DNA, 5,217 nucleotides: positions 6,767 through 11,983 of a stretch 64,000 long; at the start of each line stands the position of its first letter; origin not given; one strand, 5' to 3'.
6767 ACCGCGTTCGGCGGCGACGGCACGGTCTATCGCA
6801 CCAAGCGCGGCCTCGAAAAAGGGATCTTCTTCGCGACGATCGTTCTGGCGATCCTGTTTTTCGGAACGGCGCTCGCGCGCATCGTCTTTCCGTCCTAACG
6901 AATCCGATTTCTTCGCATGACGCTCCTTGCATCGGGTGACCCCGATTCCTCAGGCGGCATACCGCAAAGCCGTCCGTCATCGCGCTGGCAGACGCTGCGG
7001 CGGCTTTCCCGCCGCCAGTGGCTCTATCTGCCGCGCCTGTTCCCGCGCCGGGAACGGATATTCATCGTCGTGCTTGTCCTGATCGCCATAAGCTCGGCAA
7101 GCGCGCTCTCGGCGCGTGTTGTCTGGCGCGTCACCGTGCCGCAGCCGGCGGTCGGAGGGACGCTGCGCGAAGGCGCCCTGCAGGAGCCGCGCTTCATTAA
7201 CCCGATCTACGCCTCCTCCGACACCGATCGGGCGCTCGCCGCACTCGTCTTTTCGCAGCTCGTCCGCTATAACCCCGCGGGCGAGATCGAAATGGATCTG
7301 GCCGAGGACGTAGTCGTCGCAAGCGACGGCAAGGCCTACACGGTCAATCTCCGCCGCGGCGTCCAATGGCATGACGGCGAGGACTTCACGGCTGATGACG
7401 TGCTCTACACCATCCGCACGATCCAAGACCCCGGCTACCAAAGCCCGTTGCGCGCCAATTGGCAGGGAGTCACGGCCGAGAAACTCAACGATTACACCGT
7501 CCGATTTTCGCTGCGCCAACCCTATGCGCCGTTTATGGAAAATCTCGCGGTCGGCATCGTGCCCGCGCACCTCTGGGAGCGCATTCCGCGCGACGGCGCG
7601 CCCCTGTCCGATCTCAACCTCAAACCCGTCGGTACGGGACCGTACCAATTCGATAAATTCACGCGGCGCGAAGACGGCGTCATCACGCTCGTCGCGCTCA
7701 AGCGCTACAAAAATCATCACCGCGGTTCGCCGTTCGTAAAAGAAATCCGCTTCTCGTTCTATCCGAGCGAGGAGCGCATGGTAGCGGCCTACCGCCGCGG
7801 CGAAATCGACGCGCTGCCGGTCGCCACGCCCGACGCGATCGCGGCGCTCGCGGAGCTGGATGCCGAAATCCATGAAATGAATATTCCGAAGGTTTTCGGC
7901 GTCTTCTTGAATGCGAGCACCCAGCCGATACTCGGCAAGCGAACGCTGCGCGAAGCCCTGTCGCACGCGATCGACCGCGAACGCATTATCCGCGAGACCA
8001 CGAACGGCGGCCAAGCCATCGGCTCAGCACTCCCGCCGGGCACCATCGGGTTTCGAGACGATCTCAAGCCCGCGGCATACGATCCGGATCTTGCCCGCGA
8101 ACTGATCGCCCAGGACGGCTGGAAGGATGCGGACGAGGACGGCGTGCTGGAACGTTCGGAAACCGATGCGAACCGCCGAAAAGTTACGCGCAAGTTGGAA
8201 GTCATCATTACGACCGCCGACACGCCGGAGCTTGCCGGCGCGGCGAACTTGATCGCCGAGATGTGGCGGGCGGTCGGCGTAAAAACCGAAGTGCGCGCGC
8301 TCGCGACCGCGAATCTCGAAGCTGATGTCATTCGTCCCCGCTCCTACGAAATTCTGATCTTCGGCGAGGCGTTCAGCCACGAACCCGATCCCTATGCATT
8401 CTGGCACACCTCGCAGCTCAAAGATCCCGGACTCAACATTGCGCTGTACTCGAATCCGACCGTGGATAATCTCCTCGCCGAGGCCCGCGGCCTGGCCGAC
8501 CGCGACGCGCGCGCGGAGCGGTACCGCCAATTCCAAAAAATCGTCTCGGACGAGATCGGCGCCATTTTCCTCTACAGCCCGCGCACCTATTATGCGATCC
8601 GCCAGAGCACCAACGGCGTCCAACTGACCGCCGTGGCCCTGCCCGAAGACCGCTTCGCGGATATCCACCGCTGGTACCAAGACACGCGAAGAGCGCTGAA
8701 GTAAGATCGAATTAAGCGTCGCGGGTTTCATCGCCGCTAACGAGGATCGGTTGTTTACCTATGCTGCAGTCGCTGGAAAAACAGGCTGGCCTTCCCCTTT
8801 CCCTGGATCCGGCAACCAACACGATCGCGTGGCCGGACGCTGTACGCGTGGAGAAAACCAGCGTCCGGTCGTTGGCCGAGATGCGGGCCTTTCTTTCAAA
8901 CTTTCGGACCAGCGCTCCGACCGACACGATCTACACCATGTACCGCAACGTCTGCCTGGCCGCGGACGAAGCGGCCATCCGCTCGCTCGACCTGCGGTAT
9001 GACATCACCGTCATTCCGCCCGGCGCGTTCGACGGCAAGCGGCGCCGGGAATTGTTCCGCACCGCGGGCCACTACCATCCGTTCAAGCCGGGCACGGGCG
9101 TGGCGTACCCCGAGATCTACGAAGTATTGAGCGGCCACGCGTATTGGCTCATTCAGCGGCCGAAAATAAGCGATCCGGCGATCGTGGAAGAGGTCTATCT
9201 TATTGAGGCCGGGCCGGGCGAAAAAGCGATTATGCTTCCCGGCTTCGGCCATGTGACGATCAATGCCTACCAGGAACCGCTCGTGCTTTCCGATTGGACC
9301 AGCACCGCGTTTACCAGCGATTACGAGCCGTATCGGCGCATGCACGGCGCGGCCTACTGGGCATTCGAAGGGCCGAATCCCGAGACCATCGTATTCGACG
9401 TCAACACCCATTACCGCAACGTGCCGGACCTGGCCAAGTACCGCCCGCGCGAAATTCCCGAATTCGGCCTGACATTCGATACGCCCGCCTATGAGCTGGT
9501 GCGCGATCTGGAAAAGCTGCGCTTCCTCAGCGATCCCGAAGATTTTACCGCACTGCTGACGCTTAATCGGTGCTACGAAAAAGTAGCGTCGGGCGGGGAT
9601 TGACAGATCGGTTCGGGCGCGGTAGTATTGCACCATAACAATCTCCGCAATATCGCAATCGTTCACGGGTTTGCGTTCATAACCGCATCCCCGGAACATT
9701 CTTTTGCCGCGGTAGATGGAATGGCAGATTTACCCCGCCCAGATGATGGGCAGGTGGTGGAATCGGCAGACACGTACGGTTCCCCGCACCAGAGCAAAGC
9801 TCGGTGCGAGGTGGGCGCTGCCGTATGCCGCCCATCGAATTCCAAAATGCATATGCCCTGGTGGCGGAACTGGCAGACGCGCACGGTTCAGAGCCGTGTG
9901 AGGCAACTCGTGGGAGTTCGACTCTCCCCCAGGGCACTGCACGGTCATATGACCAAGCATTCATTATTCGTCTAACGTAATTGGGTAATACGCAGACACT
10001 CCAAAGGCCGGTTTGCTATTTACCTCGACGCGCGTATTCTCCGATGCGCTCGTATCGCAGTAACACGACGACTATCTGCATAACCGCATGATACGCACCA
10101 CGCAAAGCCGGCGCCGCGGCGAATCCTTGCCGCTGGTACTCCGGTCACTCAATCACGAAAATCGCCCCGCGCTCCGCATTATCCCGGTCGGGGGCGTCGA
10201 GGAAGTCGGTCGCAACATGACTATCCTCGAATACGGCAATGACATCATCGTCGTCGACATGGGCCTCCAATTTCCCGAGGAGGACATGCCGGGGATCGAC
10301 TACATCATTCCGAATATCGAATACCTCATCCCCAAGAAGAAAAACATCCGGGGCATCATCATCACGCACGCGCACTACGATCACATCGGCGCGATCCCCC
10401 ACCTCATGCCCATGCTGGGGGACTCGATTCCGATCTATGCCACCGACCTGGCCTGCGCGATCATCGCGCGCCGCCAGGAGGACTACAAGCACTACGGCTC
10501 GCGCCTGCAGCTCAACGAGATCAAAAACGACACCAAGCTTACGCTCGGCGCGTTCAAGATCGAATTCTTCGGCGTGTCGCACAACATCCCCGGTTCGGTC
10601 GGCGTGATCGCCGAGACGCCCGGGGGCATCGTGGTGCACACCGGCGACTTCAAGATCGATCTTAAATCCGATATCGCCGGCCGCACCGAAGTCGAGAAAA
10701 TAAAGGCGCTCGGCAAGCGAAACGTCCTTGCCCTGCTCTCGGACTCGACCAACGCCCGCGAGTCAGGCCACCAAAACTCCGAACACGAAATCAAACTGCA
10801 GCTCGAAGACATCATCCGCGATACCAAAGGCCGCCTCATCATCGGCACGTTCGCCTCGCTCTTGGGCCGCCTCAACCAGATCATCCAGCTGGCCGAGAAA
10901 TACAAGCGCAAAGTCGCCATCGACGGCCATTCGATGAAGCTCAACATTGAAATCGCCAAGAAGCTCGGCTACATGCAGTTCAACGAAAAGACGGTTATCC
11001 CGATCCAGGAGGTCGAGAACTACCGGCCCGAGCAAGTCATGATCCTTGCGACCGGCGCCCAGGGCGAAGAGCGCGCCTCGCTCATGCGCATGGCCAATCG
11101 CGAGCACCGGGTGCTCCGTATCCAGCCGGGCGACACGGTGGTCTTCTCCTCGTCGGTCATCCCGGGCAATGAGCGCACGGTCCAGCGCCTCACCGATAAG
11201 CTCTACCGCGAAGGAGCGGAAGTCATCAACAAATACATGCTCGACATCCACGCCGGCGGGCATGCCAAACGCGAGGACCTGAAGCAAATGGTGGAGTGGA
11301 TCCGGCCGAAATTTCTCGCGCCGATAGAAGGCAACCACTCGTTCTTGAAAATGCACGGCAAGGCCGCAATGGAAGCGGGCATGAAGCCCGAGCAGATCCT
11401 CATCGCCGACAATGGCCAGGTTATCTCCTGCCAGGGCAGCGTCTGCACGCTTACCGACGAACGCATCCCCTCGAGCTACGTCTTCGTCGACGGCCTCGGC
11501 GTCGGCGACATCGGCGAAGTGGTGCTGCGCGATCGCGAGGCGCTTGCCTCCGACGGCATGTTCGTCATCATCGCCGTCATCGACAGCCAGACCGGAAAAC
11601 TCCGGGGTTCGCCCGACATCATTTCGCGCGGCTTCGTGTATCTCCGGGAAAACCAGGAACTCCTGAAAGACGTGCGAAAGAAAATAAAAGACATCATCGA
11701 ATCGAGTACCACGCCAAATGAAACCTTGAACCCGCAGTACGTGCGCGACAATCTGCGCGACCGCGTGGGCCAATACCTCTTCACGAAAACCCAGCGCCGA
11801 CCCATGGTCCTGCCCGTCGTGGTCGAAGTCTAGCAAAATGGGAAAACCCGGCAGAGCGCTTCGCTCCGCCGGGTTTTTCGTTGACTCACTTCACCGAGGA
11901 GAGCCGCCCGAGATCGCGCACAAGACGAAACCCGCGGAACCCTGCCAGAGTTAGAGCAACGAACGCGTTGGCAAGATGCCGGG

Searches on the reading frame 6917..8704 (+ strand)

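Call 87: search_protein_families(library=pfam, proteins=[window:6917-8704:+], max_evalue=0.00001)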
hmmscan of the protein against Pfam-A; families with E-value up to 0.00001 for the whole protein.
window:6917-8704:+ (595 aa): 1 family
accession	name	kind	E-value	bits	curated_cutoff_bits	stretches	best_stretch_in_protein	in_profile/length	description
PF00496.27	SBP_bac_5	-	8.6e-71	239.4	32.4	1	123-498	1-359/368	Bacterial extracellular solute-binding proteins, family 5 Middle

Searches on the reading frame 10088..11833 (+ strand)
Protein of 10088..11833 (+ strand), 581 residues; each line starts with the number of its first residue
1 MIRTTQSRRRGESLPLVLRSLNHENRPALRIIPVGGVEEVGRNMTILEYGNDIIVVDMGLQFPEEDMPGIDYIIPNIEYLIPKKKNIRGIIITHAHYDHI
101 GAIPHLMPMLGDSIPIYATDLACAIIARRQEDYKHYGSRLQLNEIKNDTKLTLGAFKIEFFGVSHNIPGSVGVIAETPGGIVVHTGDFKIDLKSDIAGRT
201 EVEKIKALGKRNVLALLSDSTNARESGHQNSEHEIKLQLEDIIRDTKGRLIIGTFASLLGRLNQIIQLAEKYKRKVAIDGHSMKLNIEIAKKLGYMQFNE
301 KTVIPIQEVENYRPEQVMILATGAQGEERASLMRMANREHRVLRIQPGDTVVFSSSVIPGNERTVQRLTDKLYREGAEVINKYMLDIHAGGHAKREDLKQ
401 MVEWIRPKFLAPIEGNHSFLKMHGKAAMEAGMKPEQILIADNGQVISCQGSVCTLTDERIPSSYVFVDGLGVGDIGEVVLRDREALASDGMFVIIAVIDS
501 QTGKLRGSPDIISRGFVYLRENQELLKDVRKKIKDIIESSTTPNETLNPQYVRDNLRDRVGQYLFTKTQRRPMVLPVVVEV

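Call 87: search_protein_families(library=pfam, proteins=[window:10088-11833:+], max_evalue=0.00001)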
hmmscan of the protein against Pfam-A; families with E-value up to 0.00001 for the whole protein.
window:10088-11833:+ (581 aa): 4 families
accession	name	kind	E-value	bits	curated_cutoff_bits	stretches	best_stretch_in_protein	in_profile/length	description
PF22505.1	RNase_J_b_CASP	-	1.2e-44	151.6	27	1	247-372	1-126/126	Ribonuclease J, beta-CASP domain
PF17770.6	RNase_J_C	-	2.7e-28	99.4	23.8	1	479-581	1-102/102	Ribonuclease J C-terminal domain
PF12706.13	Lactamase_B_2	-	5.1e-14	52.8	27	1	85-189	29-144/200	Beta-lactamase superfamily domain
PF00753.33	Lactamase_B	-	1.3e-09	38.7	22.7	1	40-188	4-150/196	Metallo-beta-lactamase superfamily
